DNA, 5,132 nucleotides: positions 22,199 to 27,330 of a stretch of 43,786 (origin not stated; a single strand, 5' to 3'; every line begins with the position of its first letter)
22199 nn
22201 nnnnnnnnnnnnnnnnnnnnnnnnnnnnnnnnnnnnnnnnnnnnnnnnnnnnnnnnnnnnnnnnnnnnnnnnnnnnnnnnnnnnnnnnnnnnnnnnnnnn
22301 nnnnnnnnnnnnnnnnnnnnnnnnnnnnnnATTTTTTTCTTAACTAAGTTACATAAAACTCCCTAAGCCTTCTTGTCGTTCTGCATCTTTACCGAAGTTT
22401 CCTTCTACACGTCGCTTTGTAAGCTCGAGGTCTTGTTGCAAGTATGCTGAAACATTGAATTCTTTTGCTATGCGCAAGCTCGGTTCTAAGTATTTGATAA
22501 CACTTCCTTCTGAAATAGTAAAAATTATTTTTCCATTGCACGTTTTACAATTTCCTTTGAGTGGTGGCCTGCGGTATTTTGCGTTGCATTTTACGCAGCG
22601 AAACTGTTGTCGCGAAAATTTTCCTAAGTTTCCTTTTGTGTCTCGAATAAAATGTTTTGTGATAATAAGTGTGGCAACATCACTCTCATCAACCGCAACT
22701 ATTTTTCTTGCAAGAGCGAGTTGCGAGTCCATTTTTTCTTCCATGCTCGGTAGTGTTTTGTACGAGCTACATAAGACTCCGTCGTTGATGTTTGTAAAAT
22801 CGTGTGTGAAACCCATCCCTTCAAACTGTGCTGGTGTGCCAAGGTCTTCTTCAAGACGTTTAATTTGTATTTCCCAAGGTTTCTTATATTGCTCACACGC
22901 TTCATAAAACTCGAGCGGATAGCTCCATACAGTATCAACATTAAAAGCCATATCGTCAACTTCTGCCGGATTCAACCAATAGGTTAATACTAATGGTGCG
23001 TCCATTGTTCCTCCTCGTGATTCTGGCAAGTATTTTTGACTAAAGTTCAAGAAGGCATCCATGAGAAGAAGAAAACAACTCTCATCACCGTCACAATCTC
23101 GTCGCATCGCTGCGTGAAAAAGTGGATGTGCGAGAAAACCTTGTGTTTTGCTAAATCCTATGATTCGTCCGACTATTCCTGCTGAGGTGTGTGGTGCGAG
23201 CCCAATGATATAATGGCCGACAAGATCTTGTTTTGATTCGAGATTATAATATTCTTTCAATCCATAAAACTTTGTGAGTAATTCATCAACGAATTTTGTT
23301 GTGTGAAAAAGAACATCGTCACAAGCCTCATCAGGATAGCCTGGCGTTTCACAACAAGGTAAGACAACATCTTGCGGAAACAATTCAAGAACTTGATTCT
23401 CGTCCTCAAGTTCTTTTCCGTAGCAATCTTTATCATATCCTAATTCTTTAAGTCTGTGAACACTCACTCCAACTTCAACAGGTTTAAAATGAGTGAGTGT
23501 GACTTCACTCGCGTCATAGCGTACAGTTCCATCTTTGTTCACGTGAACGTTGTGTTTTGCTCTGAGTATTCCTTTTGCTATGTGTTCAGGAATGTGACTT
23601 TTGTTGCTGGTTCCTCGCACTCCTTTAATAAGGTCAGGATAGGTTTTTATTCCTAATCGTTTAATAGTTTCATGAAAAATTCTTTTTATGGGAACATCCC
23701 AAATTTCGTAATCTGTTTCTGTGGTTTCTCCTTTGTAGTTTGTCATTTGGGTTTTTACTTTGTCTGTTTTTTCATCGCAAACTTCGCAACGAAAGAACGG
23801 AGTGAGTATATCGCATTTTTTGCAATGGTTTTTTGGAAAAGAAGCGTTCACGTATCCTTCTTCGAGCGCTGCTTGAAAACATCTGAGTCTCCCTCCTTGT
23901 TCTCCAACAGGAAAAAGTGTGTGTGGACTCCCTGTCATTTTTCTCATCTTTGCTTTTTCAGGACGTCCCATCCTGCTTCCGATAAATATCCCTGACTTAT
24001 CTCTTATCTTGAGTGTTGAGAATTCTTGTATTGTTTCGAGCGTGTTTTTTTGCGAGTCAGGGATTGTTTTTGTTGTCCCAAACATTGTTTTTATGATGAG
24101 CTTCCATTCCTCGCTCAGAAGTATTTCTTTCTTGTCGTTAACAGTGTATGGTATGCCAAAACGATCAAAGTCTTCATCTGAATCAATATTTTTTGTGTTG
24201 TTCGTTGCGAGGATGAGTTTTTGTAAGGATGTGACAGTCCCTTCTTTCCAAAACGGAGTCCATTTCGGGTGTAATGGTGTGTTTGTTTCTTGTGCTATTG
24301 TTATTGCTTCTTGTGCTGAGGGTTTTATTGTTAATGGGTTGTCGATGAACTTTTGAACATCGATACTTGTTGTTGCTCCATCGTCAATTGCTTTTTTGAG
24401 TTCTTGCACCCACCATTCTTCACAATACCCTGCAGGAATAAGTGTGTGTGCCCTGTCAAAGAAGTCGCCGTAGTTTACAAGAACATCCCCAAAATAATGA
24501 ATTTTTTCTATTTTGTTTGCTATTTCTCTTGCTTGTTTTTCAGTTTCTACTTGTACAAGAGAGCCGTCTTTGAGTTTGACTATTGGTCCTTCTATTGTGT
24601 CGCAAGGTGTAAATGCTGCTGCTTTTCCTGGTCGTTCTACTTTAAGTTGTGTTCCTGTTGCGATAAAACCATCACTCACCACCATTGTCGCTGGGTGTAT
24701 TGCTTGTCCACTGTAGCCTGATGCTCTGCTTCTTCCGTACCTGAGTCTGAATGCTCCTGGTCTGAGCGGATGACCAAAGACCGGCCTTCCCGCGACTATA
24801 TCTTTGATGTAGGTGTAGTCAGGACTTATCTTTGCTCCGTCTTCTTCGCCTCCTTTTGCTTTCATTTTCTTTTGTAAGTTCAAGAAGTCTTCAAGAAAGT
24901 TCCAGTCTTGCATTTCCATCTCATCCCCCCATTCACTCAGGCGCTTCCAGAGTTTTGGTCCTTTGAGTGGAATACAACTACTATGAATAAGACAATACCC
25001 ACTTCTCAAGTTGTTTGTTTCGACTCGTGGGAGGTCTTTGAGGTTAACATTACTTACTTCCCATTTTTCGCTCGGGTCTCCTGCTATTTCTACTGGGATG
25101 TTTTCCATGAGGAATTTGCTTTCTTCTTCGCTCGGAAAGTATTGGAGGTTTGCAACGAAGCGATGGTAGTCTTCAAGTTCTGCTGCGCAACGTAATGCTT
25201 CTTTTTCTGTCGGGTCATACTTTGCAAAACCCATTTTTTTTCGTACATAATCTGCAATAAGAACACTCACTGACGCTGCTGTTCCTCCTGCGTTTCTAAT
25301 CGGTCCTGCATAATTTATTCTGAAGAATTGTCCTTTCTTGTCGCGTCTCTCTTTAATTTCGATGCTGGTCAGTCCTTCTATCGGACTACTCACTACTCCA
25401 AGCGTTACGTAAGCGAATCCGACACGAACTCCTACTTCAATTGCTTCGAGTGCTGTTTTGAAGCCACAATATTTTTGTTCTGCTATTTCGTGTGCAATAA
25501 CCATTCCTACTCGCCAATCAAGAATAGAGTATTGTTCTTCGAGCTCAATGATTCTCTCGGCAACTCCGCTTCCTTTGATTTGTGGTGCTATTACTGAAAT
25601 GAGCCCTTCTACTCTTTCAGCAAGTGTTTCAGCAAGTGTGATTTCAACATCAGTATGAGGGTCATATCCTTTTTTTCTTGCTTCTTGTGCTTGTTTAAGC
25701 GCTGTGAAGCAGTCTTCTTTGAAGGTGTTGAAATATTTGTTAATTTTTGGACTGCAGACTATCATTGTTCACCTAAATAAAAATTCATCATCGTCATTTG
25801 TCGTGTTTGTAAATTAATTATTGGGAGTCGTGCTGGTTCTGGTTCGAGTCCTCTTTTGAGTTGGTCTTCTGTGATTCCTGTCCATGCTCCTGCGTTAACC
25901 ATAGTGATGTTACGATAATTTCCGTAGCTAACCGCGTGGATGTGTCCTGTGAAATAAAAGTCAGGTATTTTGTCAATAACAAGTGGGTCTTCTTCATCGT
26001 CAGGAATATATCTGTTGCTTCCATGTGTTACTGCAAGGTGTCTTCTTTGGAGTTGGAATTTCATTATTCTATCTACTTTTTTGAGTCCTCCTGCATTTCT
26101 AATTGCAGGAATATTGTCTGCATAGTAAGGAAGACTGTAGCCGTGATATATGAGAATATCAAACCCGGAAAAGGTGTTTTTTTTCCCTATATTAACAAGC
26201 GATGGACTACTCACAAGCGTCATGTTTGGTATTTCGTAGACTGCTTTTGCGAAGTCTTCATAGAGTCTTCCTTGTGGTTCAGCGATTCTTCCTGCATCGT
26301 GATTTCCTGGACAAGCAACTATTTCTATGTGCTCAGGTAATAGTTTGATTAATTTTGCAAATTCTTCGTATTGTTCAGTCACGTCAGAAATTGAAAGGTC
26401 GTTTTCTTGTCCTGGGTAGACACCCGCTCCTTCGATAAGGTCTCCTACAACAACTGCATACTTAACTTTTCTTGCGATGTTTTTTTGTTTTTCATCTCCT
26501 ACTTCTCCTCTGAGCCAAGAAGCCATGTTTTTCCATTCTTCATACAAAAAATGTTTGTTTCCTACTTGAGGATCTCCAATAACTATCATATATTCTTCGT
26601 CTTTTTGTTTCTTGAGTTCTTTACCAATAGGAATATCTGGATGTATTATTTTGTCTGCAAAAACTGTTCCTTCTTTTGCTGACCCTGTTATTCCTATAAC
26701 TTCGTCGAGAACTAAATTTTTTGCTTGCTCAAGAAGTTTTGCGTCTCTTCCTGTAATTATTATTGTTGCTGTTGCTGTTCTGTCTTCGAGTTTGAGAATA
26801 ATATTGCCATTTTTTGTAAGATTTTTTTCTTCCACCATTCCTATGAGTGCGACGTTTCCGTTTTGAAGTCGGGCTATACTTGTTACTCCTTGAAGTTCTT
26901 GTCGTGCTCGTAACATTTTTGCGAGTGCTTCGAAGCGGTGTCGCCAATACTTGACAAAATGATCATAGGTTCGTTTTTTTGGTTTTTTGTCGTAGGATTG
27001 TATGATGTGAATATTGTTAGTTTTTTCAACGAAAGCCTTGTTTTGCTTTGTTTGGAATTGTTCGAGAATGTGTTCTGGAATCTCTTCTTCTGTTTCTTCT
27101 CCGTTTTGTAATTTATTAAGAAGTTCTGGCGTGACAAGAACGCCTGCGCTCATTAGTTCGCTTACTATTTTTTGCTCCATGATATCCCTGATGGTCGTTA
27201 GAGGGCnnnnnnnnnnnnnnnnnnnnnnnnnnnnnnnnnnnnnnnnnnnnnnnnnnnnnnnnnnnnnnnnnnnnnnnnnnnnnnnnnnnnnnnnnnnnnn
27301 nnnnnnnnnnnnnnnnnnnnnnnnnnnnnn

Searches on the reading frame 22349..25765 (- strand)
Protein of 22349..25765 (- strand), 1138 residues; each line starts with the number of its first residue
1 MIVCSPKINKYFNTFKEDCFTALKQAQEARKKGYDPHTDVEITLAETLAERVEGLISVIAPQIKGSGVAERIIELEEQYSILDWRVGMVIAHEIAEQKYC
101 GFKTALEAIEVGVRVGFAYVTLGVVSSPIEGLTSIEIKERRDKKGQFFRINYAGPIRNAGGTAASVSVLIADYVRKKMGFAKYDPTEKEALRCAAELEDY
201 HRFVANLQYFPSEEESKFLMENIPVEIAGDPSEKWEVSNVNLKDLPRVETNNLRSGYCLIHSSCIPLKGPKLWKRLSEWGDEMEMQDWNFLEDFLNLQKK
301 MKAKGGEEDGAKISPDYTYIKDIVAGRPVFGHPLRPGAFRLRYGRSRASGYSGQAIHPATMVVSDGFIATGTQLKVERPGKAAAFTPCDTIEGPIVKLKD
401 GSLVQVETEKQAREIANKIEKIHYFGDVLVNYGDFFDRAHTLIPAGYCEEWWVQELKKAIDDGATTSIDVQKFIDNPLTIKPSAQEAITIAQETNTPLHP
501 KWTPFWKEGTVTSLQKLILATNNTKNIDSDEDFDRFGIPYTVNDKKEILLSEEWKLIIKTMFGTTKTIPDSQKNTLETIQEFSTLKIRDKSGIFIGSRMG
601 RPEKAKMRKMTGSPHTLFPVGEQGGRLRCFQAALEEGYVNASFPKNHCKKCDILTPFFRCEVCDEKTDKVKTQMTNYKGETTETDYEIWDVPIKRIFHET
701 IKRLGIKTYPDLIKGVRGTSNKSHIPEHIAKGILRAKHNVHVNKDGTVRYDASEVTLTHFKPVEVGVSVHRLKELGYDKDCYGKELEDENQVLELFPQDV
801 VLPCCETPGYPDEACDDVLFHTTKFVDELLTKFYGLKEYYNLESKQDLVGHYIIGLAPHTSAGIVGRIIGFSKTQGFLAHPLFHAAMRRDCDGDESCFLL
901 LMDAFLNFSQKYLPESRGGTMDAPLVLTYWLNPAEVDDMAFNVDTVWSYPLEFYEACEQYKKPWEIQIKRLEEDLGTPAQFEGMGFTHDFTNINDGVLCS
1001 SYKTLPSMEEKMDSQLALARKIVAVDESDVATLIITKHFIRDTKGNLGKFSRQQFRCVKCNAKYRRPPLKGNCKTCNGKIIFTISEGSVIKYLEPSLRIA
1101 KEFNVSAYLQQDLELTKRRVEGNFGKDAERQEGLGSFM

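Call 4: search_protein_families(library=pfam, proteins=[window:22349-25765:-])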
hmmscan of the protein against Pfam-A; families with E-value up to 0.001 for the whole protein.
window:22349-25765:- (1138 aa): 3 families
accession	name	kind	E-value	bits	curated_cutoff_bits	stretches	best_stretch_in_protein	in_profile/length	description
PF24846.1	PolC_DP2_cat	-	1.1e-121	405.9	24.3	1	711-1011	6-299/299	DNA polymerase II large subunit DP2, catalytic domain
PF24844.1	PolC_DP2_central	-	6e-110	368.1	24.3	1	307-674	2-364/372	DNA polymerase II large subunit DP2, central domain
PF03833.19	PolC_DP2_N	-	1.7e-75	254.1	24.3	1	10-295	1-269/271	DNA polymerase II large subunit DP2, N-terminal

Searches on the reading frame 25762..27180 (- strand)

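Call 4: search_protein_families(library=pfam, proteins=[window:25762-27180:-])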
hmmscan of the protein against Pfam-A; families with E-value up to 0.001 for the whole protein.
window:25762-27180:- (472 aa): 4 families
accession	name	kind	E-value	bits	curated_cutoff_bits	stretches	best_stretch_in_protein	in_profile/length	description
PF00149.33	Metallophos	-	6.3e-10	40.2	21.5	1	199-416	4-190/191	Calcineurin-like phosphoesterase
PF12850.12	Metallophos_2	-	2.6e-07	31.2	27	1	271-436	39-138/154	Calcineurin-like phosphoesterase superfamily domain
PF01336.31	tRNA_anti-codon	-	0.00021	21.6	27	1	110-170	1-59/75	OB-fold nucleic acid binding domain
PF04042.21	DNA_pol_E_B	-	0.00099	19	29.1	0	203-413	6-203/210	DNA polymerase alpha/epsilon subunit B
